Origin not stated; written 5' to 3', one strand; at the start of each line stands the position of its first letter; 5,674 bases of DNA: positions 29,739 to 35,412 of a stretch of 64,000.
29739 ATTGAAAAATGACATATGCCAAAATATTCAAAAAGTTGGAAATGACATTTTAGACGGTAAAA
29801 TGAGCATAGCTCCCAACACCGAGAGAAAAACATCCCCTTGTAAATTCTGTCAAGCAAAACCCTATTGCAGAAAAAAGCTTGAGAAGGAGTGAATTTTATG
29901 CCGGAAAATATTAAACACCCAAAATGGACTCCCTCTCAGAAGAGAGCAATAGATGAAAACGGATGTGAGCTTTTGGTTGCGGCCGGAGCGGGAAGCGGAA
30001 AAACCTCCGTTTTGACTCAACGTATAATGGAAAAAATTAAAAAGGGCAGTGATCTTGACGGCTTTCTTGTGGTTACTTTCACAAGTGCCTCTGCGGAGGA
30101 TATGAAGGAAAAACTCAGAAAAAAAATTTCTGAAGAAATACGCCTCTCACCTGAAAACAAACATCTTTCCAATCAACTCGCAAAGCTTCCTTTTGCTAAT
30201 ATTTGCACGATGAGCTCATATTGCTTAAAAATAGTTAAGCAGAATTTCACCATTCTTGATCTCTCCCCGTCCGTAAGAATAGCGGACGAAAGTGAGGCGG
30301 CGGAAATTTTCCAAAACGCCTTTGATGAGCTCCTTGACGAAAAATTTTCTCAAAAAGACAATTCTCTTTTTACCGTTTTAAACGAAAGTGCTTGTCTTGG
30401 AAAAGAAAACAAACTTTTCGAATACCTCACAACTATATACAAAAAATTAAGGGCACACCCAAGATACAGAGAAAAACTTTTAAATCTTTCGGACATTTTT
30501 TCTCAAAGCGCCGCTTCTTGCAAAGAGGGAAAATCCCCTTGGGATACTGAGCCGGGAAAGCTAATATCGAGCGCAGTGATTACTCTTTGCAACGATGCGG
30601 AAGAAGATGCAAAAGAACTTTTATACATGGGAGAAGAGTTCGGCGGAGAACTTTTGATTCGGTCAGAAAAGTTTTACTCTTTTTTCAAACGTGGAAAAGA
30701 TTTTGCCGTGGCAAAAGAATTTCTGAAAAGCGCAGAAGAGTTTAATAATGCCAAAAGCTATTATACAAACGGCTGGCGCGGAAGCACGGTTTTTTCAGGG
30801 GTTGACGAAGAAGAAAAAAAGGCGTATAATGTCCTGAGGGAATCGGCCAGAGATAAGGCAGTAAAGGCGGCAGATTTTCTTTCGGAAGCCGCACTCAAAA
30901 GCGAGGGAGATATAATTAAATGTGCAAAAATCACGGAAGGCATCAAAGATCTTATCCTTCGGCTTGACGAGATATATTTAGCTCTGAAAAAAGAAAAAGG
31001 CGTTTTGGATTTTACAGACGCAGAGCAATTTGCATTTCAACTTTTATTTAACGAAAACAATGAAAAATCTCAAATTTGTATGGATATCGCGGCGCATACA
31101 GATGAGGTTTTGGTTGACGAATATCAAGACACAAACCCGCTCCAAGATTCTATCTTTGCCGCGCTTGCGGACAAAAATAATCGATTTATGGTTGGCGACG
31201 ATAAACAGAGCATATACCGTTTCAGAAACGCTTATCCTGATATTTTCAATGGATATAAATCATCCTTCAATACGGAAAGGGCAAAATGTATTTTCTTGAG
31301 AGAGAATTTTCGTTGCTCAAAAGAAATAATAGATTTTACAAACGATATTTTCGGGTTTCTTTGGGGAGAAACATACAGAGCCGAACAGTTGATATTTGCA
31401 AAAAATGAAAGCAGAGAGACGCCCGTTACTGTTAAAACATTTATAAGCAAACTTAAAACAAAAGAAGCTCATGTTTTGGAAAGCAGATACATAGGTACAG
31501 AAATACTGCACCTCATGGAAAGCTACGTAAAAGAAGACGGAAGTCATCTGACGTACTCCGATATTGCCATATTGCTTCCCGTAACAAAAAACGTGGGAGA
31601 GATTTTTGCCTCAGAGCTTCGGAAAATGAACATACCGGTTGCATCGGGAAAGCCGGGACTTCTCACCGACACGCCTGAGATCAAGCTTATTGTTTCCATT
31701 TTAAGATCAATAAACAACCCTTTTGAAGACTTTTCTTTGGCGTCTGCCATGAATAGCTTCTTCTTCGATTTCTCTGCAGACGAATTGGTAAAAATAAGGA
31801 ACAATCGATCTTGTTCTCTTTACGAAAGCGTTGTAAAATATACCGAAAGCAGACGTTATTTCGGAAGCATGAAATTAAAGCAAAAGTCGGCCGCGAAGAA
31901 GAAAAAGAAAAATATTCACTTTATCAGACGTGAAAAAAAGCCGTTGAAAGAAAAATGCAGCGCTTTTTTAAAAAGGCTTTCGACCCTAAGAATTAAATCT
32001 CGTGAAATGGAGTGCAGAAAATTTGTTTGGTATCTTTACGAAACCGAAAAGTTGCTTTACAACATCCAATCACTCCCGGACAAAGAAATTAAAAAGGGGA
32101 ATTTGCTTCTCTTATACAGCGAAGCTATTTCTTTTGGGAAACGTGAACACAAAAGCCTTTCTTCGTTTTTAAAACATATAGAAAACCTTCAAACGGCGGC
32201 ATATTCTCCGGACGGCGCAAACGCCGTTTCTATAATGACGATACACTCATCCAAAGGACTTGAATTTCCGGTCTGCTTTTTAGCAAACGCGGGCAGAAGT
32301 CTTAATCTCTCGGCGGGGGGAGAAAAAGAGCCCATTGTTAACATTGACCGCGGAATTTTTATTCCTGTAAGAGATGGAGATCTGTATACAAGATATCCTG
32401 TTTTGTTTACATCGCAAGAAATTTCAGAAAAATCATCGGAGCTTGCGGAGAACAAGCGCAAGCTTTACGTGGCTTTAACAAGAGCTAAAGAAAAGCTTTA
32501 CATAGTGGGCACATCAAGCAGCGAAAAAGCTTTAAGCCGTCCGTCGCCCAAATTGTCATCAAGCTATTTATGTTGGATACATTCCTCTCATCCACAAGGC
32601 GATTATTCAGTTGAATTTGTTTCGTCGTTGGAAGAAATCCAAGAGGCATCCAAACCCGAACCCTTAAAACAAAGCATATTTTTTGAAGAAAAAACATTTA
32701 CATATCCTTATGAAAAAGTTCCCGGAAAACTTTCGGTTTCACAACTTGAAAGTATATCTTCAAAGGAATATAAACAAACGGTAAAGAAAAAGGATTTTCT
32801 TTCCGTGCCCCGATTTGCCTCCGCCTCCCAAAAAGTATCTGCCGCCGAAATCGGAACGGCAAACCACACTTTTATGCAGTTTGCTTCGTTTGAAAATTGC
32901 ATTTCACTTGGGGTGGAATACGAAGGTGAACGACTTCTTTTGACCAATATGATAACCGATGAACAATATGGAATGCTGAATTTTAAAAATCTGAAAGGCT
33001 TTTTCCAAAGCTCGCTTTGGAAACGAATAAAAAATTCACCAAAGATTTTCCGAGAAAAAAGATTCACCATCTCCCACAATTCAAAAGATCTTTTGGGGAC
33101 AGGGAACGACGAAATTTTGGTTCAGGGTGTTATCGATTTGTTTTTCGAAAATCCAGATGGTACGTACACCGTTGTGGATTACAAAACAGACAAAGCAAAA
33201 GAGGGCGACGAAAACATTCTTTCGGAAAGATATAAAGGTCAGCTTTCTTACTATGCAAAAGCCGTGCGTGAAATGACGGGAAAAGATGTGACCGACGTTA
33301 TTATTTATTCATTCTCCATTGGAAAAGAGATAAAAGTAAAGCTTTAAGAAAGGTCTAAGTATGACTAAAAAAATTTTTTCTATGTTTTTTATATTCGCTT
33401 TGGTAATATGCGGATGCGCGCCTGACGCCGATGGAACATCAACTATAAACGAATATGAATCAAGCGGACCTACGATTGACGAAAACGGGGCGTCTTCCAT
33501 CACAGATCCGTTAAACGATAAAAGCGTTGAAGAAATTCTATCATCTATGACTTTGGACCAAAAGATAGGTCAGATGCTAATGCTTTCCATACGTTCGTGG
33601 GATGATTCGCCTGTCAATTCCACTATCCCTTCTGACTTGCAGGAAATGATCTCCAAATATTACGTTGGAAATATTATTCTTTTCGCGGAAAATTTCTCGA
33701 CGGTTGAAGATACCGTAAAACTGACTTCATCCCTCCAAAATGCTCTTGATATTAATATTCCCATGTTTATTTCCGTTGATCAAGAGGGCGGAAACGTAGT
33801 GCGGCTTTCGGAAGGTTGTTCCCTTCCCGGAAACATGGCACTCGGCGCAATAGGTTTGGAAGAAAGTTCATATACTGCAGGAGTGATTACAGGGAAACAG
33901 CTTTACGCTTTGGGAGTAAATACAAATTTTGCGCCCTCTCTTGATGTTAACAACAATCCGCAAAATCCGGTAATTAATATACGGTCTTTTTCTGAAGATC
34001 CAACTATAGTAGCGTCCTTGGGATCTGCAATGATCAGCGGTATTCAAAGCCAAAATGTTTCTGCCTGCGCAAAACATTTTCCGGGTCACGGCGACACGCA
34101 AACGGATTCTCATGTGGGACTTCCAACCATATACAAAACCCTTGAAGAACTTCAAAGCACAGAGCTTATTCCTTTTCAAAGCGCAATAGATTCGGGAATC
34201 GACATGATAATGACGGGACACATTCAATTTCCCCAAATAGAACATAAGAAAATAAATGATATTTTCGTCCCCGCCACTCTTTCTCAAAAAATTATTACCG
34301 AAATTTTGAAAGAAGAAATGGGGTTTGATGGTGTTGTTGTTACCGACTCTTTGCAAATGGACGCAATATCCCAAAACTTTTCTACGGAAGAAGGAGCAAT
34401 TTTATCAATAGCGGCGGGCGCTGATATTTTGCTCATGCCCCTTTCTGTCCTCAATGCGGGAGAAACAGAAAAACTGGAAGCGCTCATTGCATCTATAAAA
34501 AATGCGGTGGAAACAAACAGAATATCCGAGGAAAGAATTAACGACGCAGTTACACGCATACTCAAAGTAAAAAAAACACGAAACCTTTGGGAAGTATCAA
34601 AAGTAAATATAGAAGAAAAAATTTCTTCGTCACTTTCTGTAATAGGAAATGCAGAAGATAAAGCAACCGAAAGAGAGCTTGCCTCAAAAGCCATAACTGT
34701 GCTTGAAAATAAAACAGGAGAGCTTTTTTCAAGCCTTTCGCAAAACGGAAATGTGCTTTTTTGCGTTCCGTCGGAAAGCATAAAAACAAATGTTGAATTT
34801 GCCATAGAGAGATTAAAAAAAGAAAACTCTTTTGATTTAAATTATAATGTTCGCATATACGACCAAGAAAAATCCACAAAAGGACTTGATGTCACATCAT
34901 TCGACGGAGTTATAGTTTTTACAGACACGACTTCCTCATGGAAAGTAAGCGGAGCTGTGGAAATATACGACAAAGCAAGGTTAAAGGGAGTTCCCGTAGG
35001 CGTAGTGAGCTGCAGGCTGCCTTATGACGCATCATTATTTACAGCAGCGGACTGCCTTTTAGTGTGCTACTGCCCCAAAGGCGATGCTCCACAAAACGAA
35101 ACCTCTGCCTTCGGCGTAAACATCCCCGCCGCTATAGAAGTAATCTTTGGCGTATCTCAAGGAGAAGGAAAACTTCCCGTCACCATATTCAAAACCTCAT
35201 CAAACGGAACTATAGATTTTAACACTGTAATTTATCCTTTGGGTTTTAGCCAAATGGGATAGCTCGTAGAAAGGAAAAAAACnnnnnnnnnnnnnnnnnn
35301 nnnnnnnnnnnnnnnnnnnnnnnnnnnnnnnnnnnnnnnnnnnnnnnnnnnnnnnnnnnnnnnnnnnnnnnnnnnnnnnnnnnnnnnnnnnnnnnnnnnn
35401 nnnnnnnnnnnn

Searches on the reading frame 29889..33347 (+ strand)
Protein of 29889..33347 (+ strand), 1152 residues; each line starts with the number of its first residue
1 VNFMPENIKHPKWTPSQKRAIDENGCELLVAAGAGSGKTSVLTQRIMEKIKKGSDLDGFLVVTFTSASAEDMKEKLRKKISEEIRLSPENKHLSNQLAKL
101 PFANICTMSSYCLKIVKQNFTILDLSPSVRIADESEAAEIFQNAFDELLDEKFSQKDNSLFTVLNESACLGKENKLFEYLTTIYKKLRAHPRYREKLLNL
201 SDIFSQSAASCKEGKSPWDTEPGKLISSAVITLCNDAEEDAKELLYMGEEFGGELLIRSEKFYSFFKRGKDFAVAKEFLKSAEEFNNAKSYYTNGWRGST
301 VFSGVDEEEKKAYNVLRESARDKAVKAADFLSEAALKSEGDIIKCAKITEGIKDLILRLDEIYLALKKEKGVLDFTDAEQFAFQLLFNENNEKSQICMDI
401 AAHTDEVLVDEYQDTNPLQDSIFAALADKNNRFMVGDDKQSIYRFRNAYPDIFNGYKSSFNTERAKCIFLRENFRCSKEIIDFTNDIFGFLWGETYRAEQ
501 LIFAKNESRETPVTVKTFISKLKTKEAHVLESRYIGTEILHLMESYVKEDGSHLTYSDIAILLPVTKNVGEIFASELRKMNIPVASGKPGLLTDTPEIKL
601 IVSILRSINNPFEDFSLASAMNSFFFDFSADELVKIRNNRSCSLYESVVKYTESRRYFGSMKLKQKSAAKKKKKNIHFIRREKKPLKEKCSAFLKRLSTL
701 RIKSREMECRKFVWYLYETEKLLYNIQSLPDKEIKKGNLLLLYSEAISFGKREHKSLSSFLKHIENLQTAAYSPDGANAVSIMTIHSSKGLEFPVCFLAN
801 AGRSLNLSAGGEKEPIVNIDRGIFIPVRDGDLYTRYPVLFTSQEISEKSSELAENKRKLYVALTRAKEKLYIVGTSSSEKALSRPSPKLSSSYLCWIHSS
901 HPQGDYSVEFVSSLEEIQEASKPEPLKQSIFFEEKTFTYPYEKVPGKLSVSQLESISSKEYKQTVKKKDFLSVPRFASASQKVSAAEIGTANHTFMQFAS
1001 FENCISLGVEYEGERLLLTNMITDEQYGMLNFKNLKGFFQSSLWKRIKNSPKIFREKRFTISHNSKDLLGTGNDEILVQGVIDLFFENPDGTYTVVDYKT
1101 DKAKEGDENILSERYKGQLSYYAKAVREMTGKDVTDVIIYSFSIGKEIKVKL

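Call 63: search_protein_families(library=pfam, proteins=[window:29889-33347:+], max_evalue=0.00001)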
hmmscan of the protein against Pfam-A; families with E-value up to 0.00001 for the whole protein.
window:29889-33347:+ (1152 aa): 7 families
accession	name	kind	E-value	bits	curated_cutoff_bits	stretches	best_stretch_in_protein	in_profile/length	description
PF00580.27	UvrD-helicase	-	4.6e-47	161.4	23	1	13-460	1-270/271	UvrD/REP helicase N-terminal domain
PF13361.12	UvrD_C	-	7.2e-32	111.6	25.6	1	468-874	1-347/350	UvrD-like helicase C-terminal domain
PF13245.12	AAA_19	-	8.7e-16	58.8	25.1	1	27-446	13-134/134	AAA domain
PF13538.12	UvrD_C_2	-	4.7e-10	39.6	27.4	0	848-873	27-52/52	UvrD-like helicase C-terminal domain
PF12705.13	PDDEXK_1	-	6.4e-08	33.3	22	1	948-1131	2-174/247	PD-(D/E)XK nuclease superfamily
PF01443.25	Viral_helicase1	-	2e-07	31.5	21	0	848-873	200-227/228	Viral superfamily 1 RNA helicase core domain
PF13087.12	AAA_12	-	2e-06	27.9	27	0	713-876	86-194/195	AAA domain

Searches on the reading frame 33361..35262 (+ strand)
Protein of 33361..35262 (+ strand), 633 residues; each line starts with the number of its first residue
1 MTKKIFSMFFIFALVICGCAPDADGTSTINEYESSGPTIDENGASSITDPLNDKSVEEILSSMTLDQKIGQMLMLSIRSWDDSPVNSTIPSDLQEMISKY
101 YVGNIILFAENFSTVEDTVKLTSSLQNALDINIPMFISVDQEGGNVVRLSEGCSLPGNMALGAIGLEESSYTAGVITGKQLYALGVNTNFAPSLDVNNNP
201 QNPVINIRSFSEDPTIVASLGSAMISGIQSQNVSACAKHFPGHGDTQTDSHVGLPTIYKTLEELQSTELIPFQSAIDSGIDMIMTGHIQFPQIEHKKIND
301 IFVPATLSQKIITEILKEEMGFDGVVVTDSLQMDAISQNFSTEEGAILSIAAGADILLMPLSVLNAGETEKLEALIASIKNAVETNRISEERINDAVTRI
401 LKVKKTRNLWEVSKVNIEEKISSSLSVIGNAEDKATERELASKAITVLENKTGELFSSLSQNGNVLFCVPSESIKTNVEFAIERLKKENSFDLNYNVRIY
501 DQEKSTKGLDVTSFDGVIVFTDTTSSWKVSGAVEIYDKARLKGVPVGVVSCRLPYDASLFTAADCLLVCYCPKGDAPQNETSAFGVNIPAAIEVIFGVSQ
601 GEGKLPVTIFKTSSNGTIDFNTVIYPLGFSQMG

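Call 63: search_protein_families(library=pfam, proteins=[window:33361-35262:+], max_evalue=0.00001)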
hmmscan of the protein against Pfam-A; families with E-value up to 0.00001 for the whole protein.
window:33361-35262:+ (633 aa): 1 family
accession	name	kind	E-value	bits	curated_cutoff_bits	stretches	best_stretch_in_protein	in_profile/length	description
PF00933.27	Glyco_hydro_3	-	1.5e-94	317.4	27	1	64-403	1-316/316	Glycosyl hydrolase family 3 N terminal domain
